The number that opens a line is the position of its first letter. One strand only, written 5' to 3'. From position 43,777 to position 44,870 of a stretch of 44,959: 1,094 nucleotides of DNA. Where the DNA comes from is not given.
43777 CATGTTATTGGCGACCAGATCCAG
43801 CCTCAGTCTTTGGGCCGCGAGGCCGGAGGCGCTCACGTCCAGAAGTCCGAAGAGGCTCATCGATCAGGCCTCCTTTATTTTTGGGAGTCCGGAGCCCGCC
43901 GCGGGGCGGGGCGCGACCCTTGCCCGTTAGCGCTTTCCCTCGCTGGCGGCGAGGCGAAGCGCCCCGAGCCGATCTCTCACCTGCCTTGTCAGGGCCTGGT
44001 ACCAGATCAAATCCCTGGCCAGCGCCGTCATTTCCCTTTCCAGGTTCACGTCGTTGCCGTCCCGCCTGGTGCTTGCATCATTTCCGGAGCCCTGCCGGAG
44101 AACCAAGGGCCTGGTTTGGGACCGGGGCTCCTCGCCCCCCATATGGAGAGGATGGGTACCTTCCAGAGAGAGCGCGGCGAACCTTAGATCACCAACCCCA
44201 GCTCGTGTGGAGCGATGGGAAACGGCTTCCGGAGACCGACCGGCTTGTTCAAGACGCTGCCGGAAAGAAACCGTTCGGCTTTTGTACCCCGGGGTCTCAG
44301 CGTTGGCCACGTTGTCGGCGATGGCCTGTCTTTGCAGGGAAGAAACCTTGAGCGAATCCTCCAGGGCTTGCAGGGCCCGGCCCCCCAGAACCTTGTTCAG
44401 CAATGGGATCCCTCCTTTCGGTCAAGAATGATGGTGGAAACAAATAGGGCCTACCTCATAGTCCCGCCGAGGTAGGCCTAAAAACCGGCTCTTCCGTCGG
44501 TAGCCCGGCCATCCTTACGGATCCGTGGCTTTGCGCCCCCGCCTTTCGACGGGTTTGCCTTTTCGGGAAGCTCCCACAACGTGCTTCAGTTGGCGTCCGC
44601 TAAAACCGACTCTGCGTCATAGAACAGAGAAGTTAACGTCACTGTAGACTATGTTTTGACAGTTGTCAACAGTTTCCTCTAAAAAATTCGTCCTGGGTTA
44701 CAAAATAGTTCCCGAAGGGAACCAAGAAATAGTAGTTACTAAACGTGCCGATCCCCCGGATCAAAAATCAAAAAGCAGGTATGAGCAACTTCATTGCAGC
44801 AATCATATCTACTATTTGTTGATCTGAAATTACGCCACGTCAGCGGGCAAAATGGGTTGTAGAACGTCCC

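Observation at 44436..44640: GEMM-I c-di-GMP riboswitch plus terminator controlling entry into the entire flagellar operon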

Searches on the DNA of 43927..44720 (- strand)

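Call 5: search_rna_families(source=window, start=44380, end=44720, threshold=evalue, max_evalue=10, show_alignments=4)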
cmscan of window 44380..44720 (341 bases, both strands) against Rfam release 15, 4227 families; matches with E-value up to 10: 7.
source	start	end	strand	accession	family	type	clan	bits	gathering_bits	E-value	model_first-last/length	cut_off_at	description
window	44495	44568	-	RF03167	c-di-GMP-I-GGC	Cis-reg; riboswitch;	CL00126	71.3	59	3.6e-17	1-80/80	no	c-di-GMP-I-GGC riboswitch aptamer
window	44611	44675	-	RF02308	TtnuCD34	Gene; snRNA; snoRNA; CD-box;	-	16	80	1.7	1-64/64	no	Tetrahymena snoRNA TtnuCD34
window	44448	44478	-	RF02357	RNaseP-T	Gene; ribozyme;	CL00002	14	60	0.68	1-208/208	no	RNaseP truncated form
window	44693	44720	+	RF01767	SAM-III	Cis-reg; riboswitch;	-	12.9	45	7.1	1-25/82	3'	SAM-III riboswitch aptamer (SMK box)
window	44622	44646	+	RF00173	Hairpin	Gene; ribozyme;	-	12.3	65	9.4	1-52/52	no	Hairpin ribozyme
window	44526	44552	-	RF02357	RNaseP-T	Gene; ribozyme;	CL00002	11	60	3.8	82-107/208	no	RNaseP truncated form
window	44380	44566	-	RF01953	SOX2OT_exon3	Gene; lncRNA;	-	6.7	70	5.2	1-205/276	3'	SOX2 overlapping transcript exon 3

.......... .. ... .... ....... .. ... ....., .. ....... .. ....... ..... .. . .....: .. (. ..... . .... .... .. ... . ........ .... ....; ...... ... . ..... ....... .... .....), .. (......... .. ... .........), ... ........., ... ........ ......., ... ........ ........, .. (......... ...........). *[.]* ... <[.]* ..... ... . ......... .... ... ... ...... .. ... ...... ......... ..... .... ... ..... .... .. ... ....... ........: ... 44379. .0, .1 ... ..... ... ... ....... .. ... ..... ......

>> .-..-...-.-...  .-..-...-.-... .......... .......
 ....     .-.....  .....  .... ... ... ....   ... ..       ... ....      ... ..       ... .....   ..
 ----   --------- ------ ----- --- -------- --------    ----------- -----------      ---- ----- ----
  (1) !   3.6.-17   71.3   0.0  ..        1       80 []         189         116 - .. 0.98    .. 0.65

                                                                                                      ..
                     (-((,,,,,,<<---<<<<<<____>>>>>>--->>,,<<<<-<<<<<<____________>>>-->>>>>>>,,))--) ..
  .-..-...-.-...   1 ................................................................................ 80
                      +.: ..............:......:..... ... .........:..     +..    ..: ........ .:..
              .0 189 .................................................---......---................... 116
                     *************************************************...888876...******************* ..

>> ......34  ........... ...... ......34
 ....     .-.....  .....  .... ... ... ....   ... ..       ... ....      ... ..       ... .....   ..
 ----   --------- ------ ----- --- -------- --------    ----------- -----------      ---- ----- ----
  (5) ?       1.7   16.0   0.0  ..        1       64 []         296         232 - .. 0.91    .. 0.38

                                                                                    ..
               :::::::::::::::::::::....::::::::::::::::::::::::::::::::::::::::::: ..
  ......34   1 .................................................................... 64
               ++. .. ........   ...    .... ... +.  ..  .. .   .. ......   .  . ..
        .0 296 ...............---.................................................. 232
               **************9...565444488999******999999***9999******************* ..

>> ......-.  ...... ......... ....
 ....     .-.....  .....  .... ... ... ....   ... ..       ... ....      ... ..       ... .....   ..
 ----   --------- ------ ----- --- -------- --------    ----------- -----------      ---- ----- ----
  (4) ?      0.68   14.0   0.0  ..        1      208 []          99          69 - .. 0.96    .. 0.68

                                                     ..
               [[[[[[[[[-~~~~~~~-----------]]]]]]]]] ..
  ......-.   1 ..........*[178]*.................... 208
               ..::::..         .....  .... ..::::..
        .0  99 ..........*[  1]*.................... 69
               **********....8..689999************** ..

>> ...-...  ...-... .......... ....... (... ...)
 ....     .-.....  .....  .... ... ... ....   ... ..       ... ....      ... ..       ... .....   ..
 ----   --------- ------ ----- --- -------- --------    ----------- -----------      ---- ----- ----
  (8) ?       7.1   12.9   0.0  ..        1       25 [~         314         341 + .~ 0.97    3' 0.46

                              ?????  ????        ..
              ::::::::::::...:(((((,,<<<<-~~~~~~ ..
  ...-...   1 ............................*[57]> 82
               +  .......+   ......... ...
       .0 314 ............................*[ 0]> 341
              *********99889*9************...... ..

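Call 17: search_rna_families(sources=[L001, L002, L003], threshold=gathering, show_alignments=4)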
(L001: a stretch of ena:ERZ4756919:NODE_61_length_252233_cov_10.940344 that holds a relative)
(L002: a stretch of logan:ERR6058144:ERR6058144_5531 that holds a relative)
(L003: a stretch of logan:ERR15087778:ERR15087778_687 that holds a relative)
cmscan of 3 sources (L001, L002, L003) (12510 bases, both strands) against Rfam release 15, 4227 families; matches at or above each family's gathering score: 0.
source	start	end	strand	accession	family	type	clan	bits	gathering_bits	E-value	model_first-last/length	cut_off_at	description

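Call 35: build_rna_model(alignment_id=A3, structure=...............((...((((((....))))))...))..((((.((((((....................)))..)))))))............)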
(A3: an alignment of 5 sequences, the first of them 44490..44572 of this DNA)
Model R1 built from alignment A3 (5 sequences, 98 columns); structure: as given.
model positions 93; base pairs 18; branch points 1; effective number of sequences 1.89; information 0.614 bits per position. Calibrated on 0.2 Mb of random sequence (short: E-values are rough).
structure used (alignment columns):
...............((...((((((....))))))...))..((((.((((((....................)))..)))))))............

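Call 36: search_with_rna_model(model_id=R1, sources=[window, L001, L002, L003, L004, L005, L006, L007, L008, L009, L010, L011, L012, L013, L014, L015, L016, L017, L018, L019, L020, L021, L022, L023, L024, L025, L026, L027, L028, L029, L030, L031, L032, L033, L034, L035, L036, L037, L038, L039, L040, L041, L042, L043, L044, L045, L046, L047, L048, L049, L050, L051, L052, L053, L054, L055, L056, L057, L058, L059, L060, L061, L062, L063, L064, L065, L066, L067, L068, L069, L070, L071, L072, L073, L074, L075, L076, L077, L078, L079, L080, L081, L082, L083], max_evalue=1)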
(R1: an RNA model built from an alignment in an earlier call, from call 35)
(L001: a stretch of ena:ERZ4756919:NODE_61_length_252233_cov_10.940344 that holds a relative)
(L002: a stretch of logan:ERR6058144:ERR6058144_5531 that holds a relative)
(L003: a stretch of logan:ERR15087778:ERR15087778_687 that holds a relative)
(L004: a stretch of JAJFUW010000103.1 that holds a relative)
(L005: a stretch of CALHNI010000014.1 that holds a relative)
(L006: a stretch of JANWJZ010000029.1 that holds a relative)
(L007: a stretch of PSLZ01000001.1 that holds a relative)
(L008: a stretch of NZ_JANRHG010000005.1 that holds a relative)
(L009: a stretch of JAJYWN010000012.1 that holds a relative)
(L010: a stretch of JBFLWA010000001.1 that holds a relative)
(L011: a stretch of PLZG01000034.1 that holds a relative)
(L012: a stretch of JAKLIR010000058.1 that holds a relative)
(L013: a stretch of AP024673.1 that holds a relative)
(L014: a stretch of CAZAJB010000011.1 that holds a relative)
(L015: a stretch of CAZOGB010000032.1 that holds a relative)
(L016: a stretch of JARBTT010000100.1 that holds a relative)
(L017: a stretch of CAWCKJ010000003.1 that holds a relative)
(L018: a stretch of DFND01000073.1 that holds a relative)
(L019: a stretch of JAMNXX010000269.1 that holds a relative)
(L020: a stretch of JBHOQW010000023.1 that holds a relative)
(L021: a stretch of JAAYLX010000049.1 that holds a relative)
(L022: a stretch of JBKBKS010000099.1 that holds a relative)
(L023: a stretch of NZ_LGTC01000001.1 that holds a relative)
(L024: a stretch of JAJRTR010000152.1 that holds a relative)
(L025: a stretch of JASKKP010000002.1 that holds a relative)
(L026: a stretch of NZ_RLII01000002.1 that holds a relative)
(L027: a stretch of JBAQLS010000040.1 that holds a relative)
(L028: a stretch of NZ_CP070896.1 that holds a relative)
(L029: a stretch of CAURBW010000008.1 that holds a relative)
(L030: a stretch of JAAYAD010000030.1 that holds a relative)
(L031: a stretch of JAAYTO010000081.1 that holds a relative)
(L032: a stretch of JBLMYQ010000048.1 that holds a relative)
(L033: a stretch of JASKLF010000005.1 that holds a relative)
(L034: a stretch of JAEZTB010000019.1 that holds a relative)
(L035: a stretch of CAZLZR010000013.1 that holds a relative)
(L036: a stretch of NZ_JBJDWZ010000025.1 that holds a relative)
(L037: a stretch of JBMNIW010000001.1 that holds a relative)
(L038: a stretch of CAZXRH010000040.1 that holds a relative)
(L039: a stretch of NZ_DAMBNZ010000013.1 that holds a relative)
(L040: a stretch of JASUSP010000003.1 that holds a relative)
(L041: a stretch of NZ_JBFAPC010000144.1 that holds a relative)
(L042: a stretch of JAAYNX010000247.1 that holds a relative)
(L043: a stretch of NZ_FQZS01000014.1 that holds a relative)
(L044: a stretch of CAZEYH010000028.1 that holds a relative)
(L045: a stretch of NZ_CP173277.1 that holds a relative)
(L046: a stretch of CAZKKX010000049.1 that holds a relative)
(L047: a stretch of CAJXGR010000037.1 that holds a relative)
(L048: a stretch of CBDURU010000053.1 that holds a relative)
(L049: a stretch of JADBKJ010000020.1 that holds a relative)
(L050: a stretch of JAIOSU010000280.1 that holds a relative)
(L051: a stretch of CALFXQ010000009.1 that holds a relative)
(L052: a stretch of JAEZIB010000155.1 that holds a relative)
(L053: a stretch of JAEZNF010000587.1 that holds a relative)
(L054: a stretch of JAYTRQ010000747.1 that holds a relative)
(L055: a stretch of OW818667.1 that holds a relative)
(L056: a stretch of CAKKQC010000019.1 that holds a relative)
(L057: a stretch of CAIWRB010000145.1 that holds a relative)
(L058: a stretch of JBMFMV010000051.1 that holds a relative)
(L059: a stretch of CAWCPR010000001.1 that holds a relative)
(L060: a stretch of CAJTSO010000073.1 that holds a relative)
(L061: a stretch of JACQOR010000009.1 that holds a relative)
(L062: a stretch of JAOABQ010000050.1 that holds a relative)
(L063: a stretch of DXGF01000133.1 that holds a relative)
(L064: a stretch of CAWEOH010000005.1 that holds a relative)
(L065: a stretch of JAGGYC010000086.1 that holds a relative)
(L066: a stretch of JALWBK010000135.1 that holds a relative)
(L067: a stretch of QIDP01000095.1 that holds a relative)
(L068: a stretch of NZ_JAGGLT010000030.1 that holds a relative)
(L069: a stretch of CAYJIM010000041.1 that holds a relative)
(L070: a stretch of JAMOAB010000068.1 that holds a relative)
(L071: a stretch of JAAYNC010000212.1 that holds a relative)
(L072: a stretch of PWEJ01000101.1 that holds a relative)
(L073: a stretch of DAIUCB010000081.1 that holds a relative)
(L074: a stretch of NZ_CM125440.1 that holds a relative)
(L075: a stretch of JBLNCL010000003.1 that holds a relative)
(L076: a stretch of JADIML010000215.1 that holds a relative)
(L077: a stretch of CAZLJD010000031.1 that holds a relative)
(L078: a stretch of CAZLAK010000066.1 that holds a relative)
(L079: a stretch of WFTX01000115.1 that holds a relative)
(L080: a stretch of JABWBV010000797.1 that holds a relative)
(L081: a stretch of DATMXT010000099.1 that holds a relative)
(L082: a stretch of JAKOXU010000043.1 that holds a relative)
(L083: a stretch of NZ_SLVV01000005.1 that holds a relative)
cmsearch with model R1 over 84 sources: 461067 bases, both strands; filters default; matches with E-value up to 1: 16.
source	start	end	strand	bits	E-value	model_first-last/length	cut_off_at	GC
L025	1937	2030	+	95.1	3.9e-26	1-93/93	no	0.64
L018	362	453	+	92.2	2.9e-25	1-93/93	no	0.61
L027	1921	2014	+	89.8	1.5e-24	1-93/93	no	0.51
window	44490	44572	-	86.3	1.7e-23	1-93/93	no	0.63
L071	1957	2051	+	72.7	2.1e-19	1-93/93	no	0.52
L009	1815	1903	+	67.6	7.3e-18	1-93/93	no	0.56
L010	1955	2054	+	62.8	2.1e-16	1-93/93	no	0.53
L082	1672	1765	+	62.6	2.3e-16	1-93/93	no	0.47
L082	1808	1901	+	60.9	7.6e-16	1-93/93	no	0.45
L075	1873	1969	+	60.3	1.1e-15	1-93/93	no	0.63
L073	1846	1938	+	49.1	2.7e-12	1-93/93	no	0.38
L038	264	348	+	47.4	8.8e-12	1-93/93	no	0.42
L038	95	179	+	41.3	6.3e-10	1-93/93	no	0.45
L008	1690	1833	+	34.8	5.7e-08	1-93/93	no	0.61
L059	3944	4040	+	13.4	0.16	1-93/93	no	0.68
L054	3854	3943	+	12.2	0.35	1-93/93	no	0.7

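Call 45: search_with_rna_model(model_id=R1, sources=[L084, L085, L086, L087, L088, L089, L090, L091, L092, L093, L094, L095, L096, L097, L098, L099, L100, L101, L102, L103, L104, L105, L106, L107, L108, L109, L110, L111, L112, L113, L114, L115, L116, L117, L118, L119, L120, L121, L122, L123, L124, L125, L126, L127, L128, L129, L130, L131, L132, L133, L134, L135, L136, L137, L138, L139, L140, L141, L142, L143, L144, L145, L146, L147, L148, L149, L150, L151, L152, L153, L154, L155, L156, L157, L158, L159, L160, L161, L162, L163], max_evalue=0.001)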
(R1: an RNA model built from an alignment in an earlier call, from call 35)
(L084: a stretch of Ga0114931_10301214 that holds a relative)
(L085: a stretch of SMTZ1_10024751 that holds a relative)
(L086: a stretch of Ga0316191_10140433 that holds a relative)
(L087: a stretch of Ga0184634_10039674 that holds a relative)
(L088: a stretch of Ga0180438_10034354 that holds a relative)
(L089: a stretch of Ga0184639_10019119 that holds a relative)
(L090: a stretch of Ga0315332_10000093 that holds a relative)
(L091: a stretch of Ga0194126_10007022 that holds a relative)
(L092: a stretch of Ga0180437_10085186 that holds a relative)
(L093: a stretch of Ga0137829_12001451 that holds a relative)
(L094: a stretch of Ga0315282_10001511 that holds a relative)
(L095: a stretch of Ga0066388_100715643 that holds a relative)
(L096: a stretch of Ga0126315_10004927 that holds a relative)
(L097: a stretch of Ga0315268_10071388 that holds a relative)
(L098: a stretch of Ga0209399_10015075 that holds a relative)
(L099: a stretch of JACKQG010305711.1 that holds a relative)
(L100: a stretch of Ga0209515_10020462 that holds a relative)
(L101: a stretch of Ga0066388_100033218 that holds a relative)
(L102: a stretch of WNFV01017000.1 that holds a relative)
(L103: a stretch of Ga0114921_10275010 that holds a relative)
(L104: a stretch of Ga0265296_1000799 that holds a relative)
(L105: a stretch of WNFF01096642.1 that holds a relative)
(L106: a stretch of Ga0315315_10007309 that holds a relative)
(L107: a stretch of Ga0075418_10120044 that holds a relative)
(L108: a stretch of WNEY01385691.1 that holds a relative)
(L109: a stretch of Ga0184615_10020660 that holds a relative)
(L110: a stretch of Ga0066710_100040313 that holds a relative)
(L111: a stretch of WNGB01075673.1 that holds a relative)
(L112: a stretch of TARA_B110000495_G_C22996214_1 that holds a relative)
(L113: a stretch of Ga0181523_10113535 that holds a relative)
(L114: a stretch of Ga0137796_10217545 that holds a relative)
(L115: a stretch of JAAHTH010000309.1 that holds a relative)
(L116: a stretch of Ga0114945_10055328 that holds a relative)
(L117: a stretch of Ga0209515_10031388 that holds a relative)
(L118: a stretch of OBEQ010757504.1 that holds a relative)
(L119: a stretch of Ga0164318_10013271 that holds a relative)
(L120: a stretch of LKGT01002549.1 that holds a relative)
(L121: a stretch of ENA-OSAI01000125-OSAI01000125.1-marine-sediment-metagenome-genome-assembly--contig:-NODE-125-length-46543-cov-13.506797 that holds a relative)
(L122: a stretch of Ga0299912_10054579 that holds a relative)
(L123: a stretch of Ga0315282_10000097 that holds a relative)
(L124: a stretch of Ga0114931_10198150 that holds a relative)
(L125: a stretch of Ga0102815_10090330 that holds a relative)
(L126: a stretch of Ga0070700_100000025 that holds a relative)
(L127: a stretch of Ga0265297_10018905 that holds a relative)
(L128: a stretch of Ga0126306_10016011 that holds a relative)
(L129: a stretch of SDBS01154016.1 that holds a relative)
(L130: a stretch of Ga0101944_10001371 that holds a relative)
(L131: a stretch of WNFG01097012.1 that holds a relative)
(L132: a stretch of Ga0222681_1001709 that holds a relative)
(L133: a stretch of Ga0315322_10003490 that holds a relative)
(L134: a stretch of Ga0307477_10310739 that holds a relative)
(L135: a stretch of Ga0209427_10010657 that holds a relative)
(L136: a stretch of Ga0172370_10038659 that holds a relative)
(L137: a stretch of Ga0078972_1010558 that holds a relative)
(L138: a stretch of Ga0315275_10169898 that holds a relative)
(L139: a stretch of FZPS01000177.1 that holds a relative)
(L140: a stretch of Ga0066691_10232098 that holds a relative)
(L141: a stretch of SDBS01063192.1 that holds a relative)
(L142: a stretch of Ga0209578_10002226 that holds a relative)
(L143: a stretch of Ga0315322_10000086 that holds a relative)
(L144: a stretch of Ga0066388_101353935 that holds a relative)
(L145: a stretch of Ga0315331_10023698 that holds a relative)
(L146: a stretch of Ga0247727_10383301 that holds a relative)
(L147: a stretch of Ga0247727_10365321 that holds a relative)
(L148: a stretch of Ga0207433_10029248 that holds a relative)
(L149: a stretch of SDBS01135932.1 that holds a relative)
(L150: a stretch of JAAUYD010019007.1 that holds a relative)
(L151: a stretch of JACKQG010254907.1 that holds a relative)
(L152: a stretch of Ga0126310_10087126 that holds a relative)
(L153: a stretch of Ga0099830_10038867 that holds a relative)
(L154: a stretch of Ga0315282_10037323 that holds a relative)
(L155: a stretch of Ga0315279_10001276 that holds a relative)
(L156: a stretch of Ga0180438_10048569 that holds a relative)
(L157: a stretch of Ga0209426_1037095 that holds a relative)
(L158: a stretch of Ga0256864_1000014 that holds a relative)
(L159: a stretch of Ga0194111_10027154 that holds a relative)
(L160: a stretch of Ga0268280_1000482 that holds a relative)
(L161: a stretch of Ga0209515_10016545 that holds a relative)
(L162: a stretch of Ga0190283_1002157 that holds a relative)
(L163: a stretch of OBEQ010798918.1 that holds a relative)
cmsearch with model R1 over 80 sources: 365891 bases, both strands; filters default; matches with E-value up to 0.001: 88.
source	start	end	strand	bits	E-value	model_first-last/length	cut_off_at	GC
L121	1916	2007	+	92.2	2.3e-25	1-93/93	no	0.61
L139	2152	2243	+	78.1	4.1e-21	1-93/93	no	0.58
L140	799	886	+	72.7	1.7e-19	1-93/93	no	0.67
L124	976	1066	-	71.8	3.1e-19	1-93/93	no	0.58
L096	3656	3744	-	70.7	6.8e-19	1-93/93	no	0.67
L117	2034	2120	+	70.2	9.4e-19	1-93/93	no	0.64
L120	1108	1196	-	70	1.1e-18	1-93/93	no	0.55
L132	2421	2514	-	69.2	1.9e-18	1-93/93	no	0.55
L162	3097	3189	+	69.2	1.9e-18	1-93/93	no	0.51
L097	2281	2370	+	69.1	2.1e-18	1-93/93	no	0.57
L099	142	251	-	69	2.2e-18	1-93/93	no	0.49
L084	648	739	-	68.7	2.7e-18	1-93/93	no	0.52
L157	861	950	-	68.7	2.7e-18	1-93/93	no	0.63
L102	10736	10829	-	67.3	7e-18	1-93/93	no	0.65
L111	1918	2011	+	67.3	7e-18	1-93/93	no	0.65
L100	1379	1462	-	66.9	9.2e-18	1-93/93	no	0.63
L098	2844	2926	-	66.8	1e-17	1-93/93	no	0.63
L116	1765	1847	-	66.8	1e-17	1-93/93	no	0.63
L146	36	159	-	66.7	1.1e-17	1-93/93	no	0.47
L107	164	252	-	65.9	1.9e-17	1-93/93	no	0.65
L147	412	585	+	65.9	1.9e-17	1-93/93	no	0.48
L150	3814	3908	+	65.6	2.4e-17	1-93/93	no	0.48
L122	1020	1112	-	64.7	4.5e-17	1-93/93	no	0.59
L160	1644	1750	+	64.6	4.7e-17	1-93/93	no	0.46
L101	180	269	+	64.5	5.1e-17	1-93/93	no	0.67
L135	9550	9643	+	64.2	6.4e-17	1-93/93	no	0.63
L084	91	180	-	63.7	8.5e-17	1-93/93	no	0.64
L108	723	812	-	63.5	1e-16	1-93/93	no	0.66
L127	34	137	-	63.2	1.2e-16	1-93/93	no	0.48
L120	567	656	-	63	1.4e-16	1-93/93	no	0.63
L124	427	516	-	62.9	1.5e-16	1-93/93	no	0.61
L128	3962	4050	-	62.4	2.1e-16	1-93/93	no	0.65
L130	7623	7737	-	62.1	2.7e-16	1-93/93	no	0.51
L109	994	1082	-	61.7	3.6e-16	1-93/93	no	0.58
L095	1513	1601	+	61.4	4.4e-16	1-93/93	no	0.64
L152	1451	1539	-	60.3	9.5e-16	1-93/93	no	0.61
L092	1842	1943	-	60.1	1.1e-15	1-93/93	no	0.64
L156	1700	1801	-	60.1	1.1e-15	1-93/93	no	0.64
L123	1129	1229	+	59.7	1.4e-15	1-93/93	no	0.53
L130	10410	10530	+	58.6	2.9e-15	1-93/93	no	0.49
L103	293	412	+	58.5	3.1e-15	1-93/93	no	0.62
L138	509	600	-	58.2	3.9e-15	1-93/93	no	0.59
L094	3527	3627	-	58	4.5e-15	1-93/93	no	0.48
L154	787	892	-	57.6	5.8e-15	1-93/93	no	0.52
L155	108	218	-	57.6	6.1e-15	1-93/93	no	0.57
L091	2145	2236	+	57.4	6.9e-15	1-93/93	no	0.61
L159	2022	2113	+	57.4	6.9e-15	1-93/93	no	0.61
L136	3564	3669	+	57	9.1e-15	1-93/93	no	0.51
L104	4247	4352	-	56.9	9.7e-15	1-93/93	no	0.52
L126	868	963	-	56.6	1.2e-14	1-93/93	no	0.66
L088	114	200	+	56.2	1.6e-14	1-93/93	no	0.66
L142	519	649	-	55.9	2e-14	1-93/93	no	0.61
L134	892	978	-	55.2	3.1e-14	1-93/93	no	0.67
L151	67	186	-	54.7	4.5e-14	1-93/93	no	0.62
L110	2521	2629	+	54.7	4.6e-14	1-93/93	no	0.62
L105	1168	1292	+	53.9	8.1e-14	1-93/93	no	0.68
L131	272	396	+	53.9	8.1e-14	1-93/93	no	0.68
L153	2886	3010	-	53.9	8.1e-14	1-93/93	no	0.68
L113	477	560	-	52.2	2.5e-13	1-93/93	no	0.52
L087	1684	1803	-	52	2.9e-13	1-93/93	no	0.66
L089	2835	2954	+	52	2.9e-13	1-93/93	no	0.66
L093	994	1082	+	51.9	3e-13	1-93/93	no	0.72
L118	2622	2706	-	51.9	3.1e-13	1-93/93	no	0.64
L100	2448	2532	+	51.5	4.1e-13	1-93/93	no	0.56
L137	917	1001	+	51.4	4.5e-13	1-93/93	no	0.51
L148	5004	5088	+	51.4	4.5e-13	1-93/93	no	0.51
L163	7592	7687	-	50.4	9e-13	1-93/93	no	0.65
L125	562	678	-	49.4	1.8e-12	1-93/93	no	0.55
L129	1250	1368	+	49.4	1.8e-12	1-93/93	no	0.47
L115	9393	9510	-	48.3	3.8e-12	1-93/93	no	0.56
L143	7615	7732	-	47.8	5.5e-12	1-93/93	no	0.59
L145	710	827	-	47.8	5.5e-12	1-93/93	no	0.59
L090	3820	3936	-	47.7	5.8e-12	1-93/93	no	0.59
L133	6877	6993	+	47.7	5.8e-12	1-93/93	no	0.59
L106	6778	6895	-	47.6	6.2e-12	1-93/93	no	0.59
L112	1573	1691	+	47.6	6.3e-12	1-93/93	no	0.55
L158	1194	1295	+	47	9.5e-12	1-93/93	no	0.73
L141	2536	2712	+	46.8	1e-11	1-93/93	no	0.42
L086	1289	1415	+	42.5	2.1e-10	1-93/93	no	0.5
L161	16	107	+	34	7.8e-08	1-93/93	no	0.65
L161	6055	6147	-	32.8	1.8e-07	1-93/93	no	0.68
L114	500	600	+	31.8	3.5e-07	1-93/93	no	0.7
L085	1843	1925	+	30.9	6.4e-07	1-93/93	no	0.58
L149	2033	2135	-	29.2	2.1e-06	20-93/93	5'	0.59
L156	3972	4054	-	29.2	2.1e-06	19-93/93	5'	0.7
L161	195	404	+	28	4.7e-06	1-93/93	no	0.58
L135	9396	9490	+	26.3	1.6e-05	1-93/93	no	0.52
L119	4531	4612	-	26.2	1.7e-05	1-93/93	no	0.49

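Call 58: search_with_rna_model(model_id=R1, sources=[window, L008, L009, L010, L018, L025, L027, L071, L073, L075, L082], max_evalue=0.000001, make_alignment=true)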
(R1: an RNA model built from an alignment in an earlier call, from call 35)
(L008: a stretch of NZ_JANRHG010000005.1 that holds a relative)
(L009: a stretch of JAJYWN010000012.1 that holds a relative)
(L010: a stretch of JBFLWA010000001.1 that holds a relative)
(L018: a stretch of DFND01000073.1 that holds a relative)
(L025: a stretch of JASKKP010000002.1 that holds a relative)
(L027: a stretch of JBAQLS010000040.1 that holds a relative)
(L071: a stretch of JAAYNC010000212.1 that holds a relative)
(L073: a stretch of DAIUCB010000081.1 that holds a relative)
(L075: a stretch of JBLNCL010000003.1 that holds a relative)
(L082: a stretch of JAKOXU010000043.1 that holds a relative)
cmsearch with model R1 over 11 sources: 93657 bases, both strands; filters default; matches with E-value up to 0.000001: 12.
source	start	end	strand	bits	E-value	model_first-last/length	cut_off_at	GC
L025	1937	2030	+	95.1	7.9e-27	1-93/93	no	0.64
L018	362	453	+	92.2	5.9e-26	1-93/93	no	0.61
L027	1921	2014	+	89.8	3e-25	1-93/93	no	0.51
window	44490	44572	-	86.3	3.5e-24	1-93/93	no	0.63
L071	1957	2051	+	72.7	4.3e-20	1-93/93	no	0.52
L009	1815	1903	+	67.6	1.5e-18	1-93/93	no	0.56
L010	1955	2054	+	62.8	4.3e-17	1-93/93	no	0.53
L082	1672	1765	+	62.6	4.6e-17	1-93/93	no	0.47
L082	1808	1901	+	60.9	1.5e-16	1-93/93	no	0.45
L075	1873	1969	+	60.3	2.3e-16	1-93/93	no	0.63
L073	1846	1938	+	49.1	5.4e-13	1-93/93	no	0.38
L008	1690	1833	+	34.8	1.2e-08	1-93/93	no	0.61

Alignment A5: 12 matches aligned to the model, 163 columns, each read 5' to 3' on its own strand. Consensus structure (alignment columns), stored with it:
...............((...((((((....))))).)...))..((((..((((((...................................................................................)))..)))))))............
